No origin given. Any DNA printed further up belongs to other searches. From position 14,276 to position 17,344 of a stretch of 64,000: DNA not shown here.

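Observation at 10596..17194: Three co-oriented, uncharacterised large genes: soluble TrwB/VirD4/HerA-like ATPase + poly-acidic coiled-coil protein + proline-rich protein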

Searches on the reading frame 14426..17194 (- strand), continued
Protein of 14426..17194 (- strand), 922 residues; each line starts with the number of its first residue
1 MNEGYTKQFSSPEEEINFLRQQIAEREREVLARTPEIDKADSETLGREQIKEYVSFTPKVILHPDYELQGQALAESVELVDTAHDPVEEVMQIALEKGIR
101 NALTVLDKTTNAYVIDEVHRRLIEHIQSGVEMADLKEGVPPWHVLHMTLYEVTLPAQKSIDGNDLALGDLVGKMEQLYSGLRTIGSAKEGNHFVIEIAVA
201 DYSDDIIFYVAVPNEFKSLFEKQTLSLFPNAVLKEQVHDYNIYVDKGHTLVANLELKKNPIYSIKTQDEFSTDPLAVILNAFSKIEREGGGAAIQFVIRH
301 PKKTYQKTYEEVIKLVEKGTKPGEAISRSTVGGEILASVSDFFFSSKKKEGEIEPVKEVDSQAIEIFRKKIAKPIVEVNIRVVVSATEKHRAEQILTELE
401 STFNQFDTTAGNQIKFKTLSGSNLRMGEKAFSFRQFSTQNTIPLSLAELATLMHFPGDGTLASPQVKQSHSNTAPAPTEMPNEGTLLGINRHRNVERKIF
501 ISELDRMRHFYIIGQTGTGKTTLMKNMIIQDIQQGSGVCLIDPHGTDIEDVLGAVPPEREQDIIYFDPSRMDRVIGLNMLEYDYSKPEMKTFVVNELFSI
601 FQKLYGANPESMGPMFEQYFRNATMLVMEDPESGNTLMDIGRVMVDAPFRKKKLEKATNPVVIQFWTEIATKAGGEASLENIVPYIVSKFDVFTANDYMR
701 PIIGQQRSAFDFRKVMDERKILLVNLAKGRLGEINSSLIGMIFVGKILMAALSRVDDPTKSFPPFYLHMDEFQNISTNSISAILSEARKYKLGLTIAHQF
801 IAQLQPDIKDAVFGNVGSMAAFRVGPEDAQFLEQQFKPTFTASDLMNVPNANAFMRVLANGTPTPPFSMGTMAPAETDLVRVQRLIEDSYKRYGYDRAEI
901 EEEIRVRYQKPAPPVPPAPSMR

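Call 10: find_related_loci(query=window:14426-17194:-, collection=genome_contigs, flank=10000)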
Query window:14426-17194:- (922 aa) in genome_contigs; peptide patterns used: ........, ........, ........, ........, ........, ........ (x = any residue, [..] = any of these).
600 stretches matched a pattern (row limit reached: there are more); 565 encode a relative of the query (tblastn E <= 1e-3); the best 80 are kept; 80 distinct loci.
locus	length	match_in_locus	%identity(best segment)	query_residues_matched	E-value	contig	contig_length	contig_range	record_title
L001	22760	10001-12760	75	1-921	0e+0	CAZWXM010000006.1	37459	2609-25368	MAG TPA_asm: uncultured Candidatus Saccharibacteria bacterium isolate SRP286056_co2_553 genome assembly, contig: NODE_14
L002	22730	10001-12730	74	1-910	0e+0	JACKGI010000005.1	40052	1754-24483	MAG: Candidatus Nomurabacteria bacterium isolate HK-STAS-PATE-30 HK-STAS-PATE-30_5, whole genome shotgun sequence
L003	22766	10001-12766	74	3-922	0e+0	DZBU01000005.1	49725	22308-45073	MAG TPA_asm: Candidatus Elulimicrobium sp. isolate SulCav_PC08_66_47_31 SulCav_PC08-66_285_length_49725_cov_17.803986, w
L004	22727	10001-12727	73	3-914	0e+0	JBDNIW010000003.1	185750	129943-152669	MAG: Candidatus Paceibacterota bacterium isolate metabat2.26_sub.ELB k141_190521, whole genome shotgun sequence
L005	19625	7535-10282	70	1-919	0e+0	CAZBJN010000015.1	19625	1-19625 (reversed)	MAG TPA_asm: uncultured Candidatus Saccharibacteria bacterium isolate SRP062349_co2_256 genome assembly, contig: NODE_15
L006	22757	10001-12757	69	3-921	0e+0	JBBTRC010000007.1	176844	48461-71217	MAG: Patescibacteria group bacterium isolate H41-bin044_1 H41_bin044_1_000000000007, whole genome shotgun sequence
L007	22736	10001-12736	71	1-910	0e+0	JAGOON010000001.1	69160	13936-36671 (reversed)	MAG: Candidatus Paceibacterota bacterium isolate Gw_Bodden_bin_22 Gw_Bodden_456_length_69160_cov_6.263410, whole genome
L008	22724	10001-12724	69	1-911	0e+0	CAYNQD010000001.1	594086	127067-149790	MAG TPA_asm: uncultured Candidatus Saccharibacteria bacterium isolate SRP344714_co2_382 genome assembly, contig: NODE_6_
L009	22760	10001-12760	69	1-920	0e+0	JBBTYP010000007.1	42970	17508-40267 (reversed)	MAG: Patescibacteria group bacterium isolate H41-bin057_1 H41_bin057_1_000000000007, whole genome shotgun sequence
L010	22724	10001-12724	69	1-910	0e+0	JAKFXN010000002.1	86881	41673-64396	MAG: Candidatus Parcubacteria bacterium isolate ND3_Bin_27 ND3_0000028, whole genome shotgun sequence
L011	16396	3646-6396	69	1-916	0e+0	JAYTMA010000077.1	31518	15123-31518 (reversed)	MAG: bacterium isolate GFS_3428 GFS_3428_76, whole genome shotgun sequence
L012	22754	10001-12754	69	3-919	0e+0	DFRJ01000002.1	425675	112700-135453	MAG TPA_asm: Patescibacteria group bacterium UBA3466 UBA3466_contig_839, whole genome shotgun sequence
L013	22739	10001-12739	69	1-913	0e+0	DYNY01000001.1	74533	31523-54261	MAG TPA_asm: Candidatus Elulimicrobium sp. isolate SulCav_GS09_5_3_41_19 SulCav_GS09_5_270_length_74533_cov_10_869626, w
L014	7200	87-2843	70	1-920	0e+0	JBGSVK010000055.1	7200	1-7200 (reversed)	MAG: Candidatus Paceibacteria bacterium isolate JTS-AC455 k141_2861847, whole genome shotgun sequence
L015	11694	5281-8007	68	1-910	0e+0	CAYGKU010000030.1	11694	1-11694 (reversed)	MAG TPA_asm: uncultured Candidatus Saccharibacteria bacterium isolate ERP116193_co2_378 genome assembly, contig: NODE_13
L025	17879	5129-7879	66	1-918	0e+0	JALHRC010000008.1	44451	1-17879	MAG: Candidatus Paceibacterota bacterium isolate maxbin.077 c_000000004057, whole genome shotgun sequence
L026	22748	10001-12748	66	1-914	0e+0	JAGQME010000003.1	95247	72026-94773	MAG: Candidatus Kaiserbacteria bacterium isolate HKST-UBA34 NODE_3_length_95247_cov_5.061406, whole genome shotgun seque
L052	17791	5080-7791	56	6-909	0e+0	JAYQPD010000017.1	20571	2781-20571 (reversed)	MAG: bacterium isolate SD3113_S43.metabat_sens.025 NODE_647_length_20571_cov_6.20679, whole genome shotgun sequence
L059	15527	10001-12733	51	3-910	0e+0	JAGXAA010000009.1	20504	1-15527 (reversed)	MAG: Patescibacteria group bacterium isolate REEB66 contig-150_3156, whole genome shotgun sequence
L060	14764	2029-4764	52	6-910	0e+0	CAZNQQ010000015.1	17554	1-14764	MAG TPA_asm: uncultured Candidatus Saccharibacteria bacterium isolate SRP200020_co5_61 genome assembly, contig: NODE_493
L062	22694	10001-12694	52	7-908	0e+0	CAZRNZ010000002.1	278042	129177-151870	MAG TPA_asm: uncultured Candidatus Saccharibacteria bacterium isolate SRP344714_co2_230 genome assembly, contig: NODE_67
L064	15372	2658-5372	52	6-908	0e+0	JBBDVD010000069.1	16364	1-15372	MAG: Candidatus Paceibacterota bacterium isolate LejiaC_46_16 Lejia_C_8229_length_16364_cov_9, whole genome shotgun sequ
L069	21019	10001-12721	51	10-910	0e+0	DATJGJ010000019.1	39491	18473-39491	MAG TPA_asm: Candidatus Paceibacterota bacterium isolate SMAG_U15483 k141_8097251, whole genome shotgun sequence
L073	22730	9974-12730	50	8-919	0e+0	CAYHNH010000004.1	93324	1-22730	MAG TPA_asm: uncultured Candidatus Saccharibacteria bacterium isolate ERP119705_co13_543 genome assembly, contig: NODE_2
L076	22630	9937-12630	51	13-908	0e+0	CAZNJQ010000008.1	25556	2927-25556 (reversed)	MAG TPA_asm: uncultured Candidatus Saccharibacteria bacterium isolate ERP119705_co17_656 genome assembly, contig: NODE_2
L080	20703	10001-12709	49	8-910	0e+0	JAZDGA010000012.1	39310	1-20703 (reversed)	MAG: Candidatus Vogelbacteria bacterium isolate MEGAHIT-group-0.230 k141_4584191, whole genome shotgun sequence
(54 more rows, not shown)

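Call 15: search_solved_structures(query=window:14426-17194:-, max_evalue=1, show_alignments=2)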
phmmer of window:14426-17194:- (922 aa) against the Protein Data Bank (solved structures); distinct sequences matched with E-value up to 1: 5.
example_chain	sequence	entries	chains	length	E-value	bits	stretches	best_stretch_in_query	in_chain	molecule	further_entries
1gl6_A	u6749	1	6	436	0.17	13.1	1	507-547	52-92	ATPASE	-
1e9r_A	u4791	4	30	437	0.17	13.1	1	507-547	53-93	CONJUGAL TRANSFER PROTEIN TRWB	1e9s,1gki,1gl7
4b3f_X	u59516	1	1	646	0.3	12.3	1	472-628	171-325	DNA-BINDING PROTEIN SMUBP-2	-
4b3g_A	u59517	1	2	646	0.31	12.2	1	472-628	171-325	DNA-BINDING PROTEIN SMUBP-2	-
9x1l_A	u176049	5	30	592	0.66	11.2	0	501-547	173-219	DNA helicase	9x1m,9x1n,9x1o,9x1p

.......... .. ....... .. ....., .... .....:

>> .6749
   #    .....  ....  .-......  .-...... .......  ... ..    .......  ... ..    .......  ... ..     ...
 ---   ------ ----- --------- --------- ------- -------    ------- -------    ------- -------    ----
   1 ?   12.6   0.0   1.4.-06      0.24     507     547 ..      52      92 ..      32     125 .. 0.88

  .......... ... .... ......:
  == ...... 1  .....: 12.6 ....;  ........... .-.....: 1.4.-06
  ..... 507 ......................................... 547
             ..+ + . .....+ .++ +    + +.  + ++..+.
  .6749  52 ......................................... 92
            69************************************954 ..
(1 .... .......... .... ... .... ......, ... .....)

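Call 30: search_protein_families(library=padloc, proteins=[window:14426-17194:-], max_evalue=0.01)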
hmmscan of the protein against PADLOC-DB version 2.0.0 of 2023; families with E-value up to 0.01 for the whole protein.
window:14426-17194:- (922 aa): 7 families
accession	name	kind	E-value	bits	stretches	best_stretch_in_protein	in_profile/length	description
PDLC04140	mad8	-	4.3e-13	47.5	1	486-811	5-244/314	mads_8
PDLC04103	HerA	-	3.3e-06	23.7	1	507-545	172-210/579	-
PDLC04105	HerA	-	2.6e-05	21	1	507-545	166-205/576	-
PDLC02684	DndH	-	0.00015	17.4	1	383-533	1249-1393/1715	DndH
PDLC05079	PDC-S73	-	0.00022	18.2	1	501-567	185-247/752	-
PDLC01055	HerA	-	0.00044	17.2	1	505-538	154-188/532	Type III coevolved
PDLC05065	PDC-S68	-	0.0025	13.6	1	496-545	609-658/1221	-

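Call 38: predict_structure(alignment_id=A1)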
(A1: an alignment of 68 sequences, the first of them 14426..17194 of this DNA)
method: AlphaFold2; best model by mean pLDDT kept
length: 922 residues; sequences in the alignment: 68
mean_pLDDT: 72.4   pTM: 0.46
mean pLDDT of the five models: 72.4, 64.0, 63.3, 62.8, 58.8
residues with pLDDT >= 90: 101; 70-90: 461; 50-70: 262; < 50: 98
segments of 3 or more residues with pLDDT < 50: 1-6, 30-61, 137-143, 157-163, 187-189, 345-355, 459-470, 607-609, 674-678
pLDDT, mean of each block of 10 residues (from residue 1): 42 67 61 39 33 40 55 69 77 73 70 75 65 51 63 59 66 88 56 85 75 80 83 73 85 91 88 83 75 90 80 85 77 52 44 57 86 90 91 89 87 90 79 80 92 73 33 79 89 79 83 80 89 89 78 89 84 71 64 64 54 66 80 69 74 82 75 49 53 52 61 83 76 62 74 64 81 55 57 78 67 72 86 85 81 87 88 81 90 81 66 54 50
secondary structure, 60 per line:
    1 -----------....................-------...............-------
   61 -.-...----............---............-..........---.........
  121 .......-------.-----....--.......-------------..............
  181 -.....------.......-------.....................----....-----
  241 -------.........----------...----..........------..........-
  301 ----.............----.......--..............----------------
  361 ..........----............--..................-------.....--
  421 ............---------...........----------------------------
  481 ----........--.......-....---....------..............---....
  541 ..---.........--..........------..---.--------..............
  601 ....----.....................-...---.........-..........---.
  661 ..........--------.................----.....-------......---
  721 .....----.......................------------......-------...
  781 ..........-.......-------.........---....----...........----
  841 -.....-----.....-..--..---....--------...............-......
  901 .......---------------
elements in order (helices of 4 or more, strands of 3 or more residues): H12-31 H39-53 H71-82 H86-97 H99-108 H112-127 H141-144 E147-153 H167-180 H182-186 E193-199 E207-213 H214-227 E232-235 E248-256 H274-283 E290-299 H305-317 H322-328 H331-344 H361-370 E375-386 H389-406 E414-418 H421-432 E442-445 H446-452 E485-492 E495-501 H503-506 E510-513 H520-533 E537-542 H546-554 H557-562 E563-566 H587-604 H609-629 H637-645 H647-656 H660-670 H679-695 H700-703 H712-717 E721-725 H730-752 E765-770 H778-790 E792-798 H806-814 E818-821 H826-836 H842-846 E852-856 E867-870 H879-893 H897-907

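Call 79: fold_search(model_id=the predicted structure, library=pdb)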
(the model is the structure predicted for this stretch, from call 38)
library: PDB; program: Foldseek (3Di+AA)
matches with E <= 10: 1225; with E <= 0.001: 92
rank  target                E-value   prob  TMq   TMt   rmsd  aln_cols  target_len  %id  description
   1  8rtd_O                1.8e-13  1.00  0.27  0.31  21.9       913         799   11  Stalk-Arches-IMC structure from the fully-assembled R388 type IV secretion system determined by cryo-EM. (released 2024-06-19)
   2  8rtd_T                3.2e-13  1.00  0.27  0.30  22.0       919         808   12  Stalk-Arches-IMC structure from the fully-assembled R388 type IV secretion system determined by cryo-EM. (released 2024-06-19)
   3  7o42_A                3.4e-13  1.00  0.26  0.25  21.3       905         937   11  TrwK/VirB4unbound trimer of dimers complex (with Hcp1) from the R388 type IV secretion system determined by cryo-EM. (released 2022-06-22)
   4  8rtd_P                3.7e-13  1.00  0.25  0.30  20.8       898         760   10  Stalk-Arches-IMC structure from the fully-assembled R388 type IV secretion system determined by cryo-EM. (released 2024-06-19)
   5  7o42_E                5.4e-13  1.00  0.23  0.23  21.7       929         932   10  TrwK/VirB4unbound trimer of dimers complex (with Hcp1) from the R388 type IV secretion system determined by cryo-EM. (released 2022-06-22)
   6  8rtd_g                1.1e-12  1.00  0.26  0.31  22.0       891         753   11  Stalk-Arches-IMC structure from the fully-assembled R388 type IV secretion system determined by cryo-EM. (released 2024-06-19)
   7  7o43_A                1.4e-12  1.00  0.24  0.27  23.3       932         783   11  TrwK/VirB4unbound dimer complex from R388 type IV secretion system determined by cryo-EM. (released 2022-06-22)
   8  7o43_B                1.6e-12  1.00  0.27  0.31  21.8       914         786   11  TrwK/VirB4unbound dimer complex from R388 type IV secretion system determined by cryo-EM. (released 2022-06-22)
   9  9x1m_A                5.8e-12  1.00  0.28  0.43  17.3       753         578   13  The cryo-EM structure of HerA-NurA complex with AMPPNP and dsDNA from Thermococcus kodakarensis (released 2026-02-04)
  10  8rtd_V                9.0e-11  1.00  0.22  0.28  20.2       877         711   10  Stalk-Arches-IMC structure from the fully-assembled R388 type IV secretion system determined by cryo-EM. (released 2024-06-19)
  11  4d2i_B                9.9e-11  1.00  0.27  0.50  15.7       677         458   12  Crystal structure of the HerA hexameric DNA translocase from Sulfolobus solfataricus bound to AMP-PNP (released 2014-12-03)
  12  8rtb_A                3.0e-10  1.00  0.21  0.25  22.0       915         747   11  Extended inner membrane complex (IMC) protomer structure (TrwM/VirB3-TrwK/VirB4-TrwI/VirB6-TrwG/VirB8-TrwE/VirB10) fro (released 2024-06-19)
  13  1e9s_D                3.3e-10  1.00  0.32  0.65   5.9       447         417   12  Bacterial conjugative coupling protein TrwBdeltaN70. Unbound monoclinic form. (released 2001-02-06)
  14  7o41_B                3.5e-10  1.00  0.21  0.27  20.5       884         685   10  Hexameric composite model of the Inner Membrane Complex (IMC) with the Arches from the fully-assembled R388 type IV se (released 2022-06-22)
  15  7o41_A                3.8e-10  1.00  0.25  0.30  21.5       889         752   10  Hexameric composite model of the Inner Membrane Complex (IMC) with the Arches from the fully-assembled R388 type IV se (released 2022-06-22)
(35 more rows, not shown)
